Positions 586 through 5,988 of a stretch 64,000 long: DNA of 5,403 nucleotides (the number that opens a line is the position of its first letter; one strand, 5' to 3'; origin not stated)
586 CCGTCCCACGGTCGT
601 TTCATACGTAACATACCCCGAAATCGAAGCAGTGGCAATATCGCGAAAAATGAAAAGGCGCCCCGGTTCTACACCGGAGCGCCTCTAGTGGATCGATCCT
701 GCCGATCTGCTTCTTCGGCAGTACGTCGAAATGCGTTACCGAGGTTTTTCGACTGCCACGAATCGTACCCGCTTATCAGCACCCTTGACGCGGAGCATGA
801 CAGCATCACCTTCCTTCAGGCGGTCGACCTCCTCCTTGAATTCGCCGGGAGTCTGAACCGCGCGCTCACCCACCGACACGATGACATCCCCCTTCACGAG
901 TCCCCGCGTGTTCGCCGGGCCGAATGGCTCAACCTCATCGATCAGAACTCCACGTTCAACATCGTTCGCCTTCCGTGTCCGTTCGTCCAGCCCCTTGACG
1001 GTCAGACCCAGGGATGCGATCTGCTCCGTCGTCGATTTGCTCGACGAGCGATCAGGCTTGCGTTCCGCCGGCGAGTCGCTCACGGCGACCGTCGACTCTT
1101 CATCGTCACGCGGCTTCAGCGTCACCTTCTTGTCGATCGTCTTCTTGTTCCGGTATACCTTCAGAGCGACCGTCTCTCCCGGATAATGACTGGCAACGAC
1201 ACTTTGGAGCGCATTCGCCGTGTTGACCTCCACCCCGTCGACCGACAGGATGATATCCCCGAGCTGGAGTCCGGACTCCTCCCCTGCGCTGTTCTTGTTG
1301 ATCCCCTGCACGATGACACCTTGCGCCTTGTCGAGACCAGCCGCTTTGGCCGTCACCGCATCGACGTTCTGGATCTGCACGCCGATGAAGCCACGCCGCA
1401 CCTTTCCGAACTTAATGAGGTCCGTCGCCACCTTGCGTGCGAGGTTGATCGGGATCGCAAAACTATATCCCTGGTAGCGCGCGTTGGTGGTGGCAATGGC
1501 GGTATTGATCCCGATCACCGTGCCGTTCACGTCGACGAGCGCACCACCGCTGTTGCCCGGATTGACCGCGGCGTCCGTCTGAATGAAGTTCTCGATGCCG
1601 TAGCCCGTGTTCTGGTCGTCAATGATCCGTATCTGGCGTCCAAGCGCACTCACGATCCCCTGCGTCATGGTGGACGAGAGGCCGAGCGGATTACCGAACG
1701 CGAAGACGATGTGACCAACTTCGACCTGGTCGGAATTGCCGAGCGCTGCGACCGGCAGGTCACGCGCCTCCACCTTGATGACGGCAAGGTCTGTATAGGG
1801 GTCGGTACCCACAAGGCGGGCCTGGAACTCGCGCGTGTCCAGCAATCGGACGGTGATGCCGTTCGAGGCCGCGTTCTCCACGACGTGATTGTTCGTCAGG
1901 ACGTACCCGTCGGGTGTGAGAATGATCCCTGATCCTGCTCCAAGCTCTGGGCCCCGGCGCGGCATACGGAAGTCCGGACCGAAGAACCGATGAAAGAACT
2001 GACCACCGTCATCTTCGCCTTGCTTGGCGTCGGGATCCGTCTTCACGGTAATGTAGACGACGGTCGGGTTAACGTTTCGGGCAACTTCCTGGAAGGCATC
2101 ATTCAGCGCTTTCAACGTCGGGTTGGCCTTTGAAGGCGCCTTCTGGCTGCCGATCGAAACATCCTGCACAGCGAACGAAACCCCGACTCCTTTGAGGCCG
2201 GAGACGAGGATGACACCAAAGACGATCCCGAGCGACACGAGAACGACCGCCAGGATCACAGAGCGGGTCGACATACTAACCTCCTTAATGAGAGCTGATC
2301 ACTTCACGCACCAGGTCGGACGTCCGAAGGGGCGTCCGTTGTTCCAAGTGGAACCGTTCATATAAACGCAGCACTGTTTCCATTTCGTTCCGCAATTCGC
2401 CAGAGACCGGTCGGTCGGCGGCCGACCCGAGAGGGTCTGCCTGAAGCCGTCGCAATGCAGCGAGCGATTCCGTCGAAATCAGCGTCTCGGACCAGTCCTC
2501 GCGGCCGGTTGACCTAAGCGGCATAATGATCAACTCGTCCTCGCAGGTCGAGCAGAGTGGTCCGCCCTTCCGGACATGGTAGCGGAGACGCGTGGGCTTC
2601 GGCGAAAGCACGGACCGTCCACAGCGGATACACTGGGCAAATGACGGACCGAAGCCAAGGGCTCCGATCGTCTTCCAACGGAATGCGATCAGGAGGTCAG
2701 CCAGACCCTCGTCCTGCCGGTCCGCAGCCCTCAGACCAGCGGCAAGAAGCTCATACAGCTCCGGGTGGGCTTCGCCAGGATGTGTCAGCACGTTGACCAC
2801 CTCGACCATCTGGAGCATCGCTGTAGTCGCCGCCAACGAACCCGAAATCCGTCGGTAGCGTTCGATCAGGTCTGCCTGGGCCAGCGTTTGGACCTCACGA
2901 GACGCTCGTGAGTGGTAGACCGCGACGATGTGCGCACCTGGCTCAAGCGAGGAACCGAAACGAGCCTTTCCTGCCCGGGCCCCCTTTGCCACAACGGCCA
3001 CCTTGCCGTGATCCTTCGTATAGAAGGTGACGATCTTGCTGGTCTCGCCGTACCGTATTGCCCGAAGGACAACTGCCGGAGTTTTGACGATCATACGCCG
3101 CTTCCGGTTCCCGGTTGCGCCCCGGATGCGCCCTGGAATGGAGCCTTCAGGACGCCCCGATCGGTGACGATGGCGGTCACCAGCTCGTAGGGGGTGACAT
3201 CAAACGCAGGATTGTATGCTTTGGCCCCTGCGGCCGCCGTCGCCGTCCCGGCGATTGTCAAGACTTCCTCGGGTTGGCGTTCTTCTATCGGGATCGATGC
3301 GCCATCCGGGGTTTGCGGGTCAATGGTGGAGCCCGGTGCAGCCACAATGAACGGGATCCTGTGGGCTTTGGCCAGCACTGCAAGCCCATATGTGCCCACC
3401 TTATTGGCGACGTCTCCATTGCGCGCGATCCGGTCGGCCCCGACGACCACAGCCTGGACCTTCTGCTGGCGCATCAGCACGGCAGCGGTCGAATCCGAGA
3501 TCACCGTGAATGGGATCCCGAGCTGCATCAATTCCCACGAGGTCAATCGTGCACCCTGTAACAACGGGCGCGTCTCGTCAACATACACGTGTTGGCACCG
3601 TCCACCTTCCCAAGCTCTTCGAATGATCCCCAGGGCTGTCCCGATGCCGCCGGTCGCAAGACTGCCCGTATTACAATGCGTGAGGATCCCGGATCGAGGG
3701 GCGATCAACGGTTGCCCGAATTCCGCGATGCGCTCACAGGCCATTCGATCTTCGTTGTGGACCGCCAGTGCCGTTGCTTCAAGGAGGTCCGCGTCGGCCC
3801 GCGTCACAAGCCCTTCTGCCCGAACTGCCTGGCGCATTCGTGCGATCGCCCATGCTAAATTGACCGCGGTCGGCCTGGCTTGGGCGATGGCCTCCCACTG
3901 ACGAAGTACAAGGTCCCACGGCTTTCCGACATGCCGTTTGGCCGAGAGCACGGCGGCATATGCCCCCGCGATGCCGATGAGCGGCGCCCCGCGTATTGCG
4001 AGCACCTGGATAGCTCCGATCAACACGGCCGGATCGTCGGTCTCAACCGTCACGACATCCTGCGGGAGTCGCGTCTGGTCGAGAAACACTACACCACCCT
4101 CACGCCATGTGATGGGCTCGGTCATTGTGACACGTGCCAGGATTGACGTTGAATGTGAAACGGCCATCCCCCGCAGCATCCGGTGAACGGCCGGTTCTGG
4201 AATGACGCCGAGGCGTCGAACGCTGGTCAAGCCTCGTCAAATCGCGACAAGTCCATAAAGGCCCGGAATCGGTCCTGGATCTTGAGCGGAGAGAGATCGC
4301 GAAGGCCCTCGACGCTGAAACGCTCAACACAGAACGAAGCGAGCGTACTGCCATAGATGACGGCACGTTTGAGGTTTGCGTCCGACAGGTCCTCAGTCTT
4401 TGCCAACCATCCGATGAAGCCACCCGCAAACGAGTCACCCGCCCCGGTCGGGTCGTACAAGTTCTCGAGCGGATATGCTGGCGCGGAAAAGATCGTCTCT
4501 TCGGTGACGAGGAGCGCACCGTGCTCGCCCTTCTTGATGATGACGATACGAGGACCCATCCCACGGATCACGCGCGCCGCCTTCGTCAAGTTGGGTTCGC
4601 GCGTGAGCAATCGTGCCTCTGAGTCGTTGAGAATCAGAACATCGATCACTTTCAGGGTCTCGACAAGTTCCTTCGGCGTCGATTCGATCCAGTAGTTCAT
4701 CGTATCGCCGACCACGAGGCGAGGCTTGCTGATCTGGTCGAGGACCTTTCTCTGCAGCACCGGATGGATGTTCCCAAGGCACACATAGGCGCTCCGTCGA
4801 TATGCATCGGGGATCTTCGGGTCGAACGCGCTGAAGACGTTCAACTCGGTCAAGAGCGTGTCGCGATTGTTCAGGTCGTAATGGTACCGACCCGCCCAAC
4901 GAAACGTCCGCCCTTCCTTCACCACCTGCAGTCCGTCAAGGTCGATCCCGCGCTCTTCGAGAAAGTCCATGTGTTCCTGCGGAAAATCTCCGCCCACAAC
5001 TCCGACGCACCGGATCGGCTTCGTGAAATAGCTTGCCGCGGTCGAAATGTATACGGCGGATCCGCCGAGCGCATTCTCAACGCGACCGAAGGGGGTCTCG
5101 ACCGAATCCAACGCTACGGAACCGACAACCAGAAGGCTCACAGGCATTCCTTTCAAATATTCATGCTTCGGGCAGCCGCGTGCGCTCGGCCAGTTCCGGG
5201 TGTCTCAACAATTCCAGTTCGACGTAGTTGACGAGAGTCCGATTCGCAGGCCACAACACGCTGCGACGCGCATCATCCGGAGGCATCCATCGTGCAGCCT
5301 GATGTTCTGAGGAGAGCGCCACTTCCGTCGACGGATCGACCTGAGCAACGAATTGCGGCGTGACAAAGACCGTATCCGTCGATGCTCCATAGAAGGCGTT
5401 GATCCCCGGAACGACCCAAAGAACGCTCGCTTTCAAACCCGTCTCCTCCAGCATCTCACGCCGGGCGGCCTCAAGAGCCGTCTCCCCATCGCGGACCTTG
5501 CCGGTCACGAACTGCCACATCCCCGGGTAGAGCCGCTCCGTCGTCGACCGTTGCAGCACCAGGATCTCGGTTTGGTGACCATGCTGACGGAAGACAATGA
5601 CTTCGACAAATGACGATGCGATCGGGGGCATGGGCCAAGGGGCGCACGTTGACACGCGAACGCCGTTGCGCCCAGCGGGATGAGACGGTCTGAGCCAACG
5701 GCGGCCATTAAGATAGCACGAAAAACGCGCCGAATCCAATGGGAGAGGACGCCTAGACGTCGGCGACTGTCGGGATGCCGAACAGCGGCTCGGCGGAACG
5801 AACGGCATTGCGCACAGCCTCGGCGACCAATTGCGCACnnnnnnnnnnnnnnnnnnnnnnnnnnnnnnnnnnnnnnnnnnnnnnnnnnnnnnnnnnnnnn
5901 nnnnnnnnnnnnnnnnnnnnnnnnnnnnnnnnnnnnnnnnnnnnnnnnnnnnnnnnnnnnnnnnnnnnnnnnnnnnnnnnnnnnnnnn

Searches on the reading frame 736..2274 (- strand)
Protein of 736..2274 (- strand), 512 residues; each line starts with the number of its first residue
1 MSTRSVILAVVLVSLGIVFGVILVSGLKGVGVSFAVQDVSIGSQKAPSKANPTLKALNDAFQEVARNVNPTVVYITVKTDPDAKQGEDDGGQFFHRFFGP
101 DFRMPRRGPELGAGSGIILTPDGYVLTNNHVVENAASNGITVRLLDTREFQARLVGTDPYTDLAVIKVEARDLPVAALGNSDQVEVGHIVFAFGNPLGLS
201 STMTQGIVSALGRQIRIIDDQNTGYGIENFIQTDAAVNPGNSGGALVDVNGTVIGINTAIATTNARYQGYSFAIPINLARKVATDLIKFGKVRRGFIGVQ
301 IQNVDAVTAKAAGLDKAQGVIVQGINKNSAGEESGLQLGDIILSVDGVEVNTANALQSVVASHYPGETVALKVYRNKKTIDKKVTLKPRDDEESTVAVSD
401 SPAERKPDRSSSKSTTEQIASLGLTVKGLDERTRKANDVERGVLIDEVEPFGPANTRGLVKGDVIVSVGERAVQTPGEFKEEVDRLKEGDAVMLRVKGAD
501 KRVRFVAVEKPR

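Call 62: search_protein_families(library=pfam, proteins=[window:736-2274:-], max_evalue=0.00001)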
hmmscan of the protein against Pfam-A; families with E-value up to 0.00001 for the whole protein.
window:736-2274:- (512 aa): 5 families
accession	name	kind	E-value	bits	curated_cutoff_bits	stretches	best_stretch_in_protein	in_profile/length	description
PF13365.12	Trypsin_2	-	3.8e-33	115.7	27.6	1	114-256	1-144/144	Trypsin-like peptidase domain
PF13180.12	PDZ_2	-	8.3e-30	103.3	27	2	295-386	1-80/80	PDZ domain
PF00595.29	PDZ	-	2.3e-19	70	23.2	2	288-373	3-80/81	PDZ domain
PF00089.32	Trypsin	-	7.2e-18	65.6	20.6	1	115-279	28-216/220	Trypsin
PF17820.7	PDZ_6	-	2e-14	53.5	27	1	322-375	2-54/54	PDZ domain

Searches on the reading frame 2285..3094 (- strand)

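Call 62: search_protein_families(library=pfam, proteins=[window:2285-3094:-], max_evalue=0.00001)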
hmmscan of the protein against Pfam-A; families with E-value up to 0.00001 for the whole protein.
window:2285-3094:- (269 aa): 2 families
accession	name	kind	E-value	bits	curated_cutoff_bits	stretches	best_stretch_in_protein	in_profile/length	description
PF11967.14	RecO_N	-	1.3e-22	80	27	1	1-79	1-79/80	Recombination protein O N terminal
PF02565.21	RecO_C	-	5e-20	72.3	22.1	1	87-254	4-153/157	Recombination protein O C terminal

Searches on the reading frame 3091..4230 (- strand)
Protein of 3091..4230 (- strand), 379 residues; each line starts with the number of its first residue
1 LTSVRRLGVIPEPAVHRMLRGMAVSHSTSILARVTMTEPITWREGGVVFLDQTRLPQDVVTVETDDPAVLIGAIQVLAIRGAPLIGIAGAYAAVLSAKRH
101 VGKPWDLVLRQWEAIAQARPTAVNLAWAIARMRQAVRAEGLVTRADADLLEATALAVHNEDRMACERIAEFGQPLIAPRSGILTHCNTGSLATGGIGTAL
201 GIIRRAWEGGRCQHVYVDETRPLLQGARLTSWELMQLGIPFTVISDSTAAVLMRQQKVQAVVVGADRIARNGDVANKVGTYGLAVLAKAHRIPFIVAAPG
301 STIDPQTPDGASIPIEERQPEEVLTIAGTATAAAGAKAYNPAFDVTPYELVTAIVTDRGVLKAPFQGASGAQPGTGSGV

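Call 62: search_protein_families(library=pfam, proteins=[window:3091-4230:-], max_evalue=0.00001)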
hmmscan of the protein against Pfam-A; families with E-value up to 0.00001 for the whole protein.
window:3091-4230:- (379 aa): 1 family
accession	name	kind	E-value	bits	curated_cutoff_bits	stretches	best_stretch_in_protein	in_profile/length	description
PF01008.23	IF-2B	-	1.3e-79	267.8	22.4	1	79-362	2-279/280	Initiation factor 2 subunit family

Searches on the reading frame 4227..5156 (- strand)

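Call 62: search_protein_families(library=pfam, proteins=[window:4227-5156:-], max_evalue=0.00001)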
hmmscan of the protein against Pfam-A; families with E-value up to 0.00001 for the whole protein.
window:4227-5156:- (309 aa): 1 family
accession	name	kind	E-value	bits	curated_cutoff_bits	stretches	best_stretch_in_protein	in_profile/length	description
PF00294.29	PfkB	-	2.3e-31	109.7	25.8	1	23-281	28-294/302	pfkB family carbohydrate kinase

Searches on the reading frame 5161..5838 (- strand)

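Call 62: search_protein_families(library=pfam, proteins=[window:5161-5838:-], max_evalue=0.00001)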
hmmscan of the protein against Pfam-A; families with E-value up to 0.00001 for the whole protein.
window:5161-5838:- (225 aa): 2 families
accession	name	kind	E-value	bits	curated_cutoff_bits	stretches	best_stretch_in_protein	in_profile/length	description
PF00293.34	NUDIX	-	1.6e-22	80.4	21.1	1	80-202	8-130/134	NUDIX domain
PF14815.12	NUDIX_4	-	6.4e-06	26.4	35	0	89-203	9-111/113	NUDIX domain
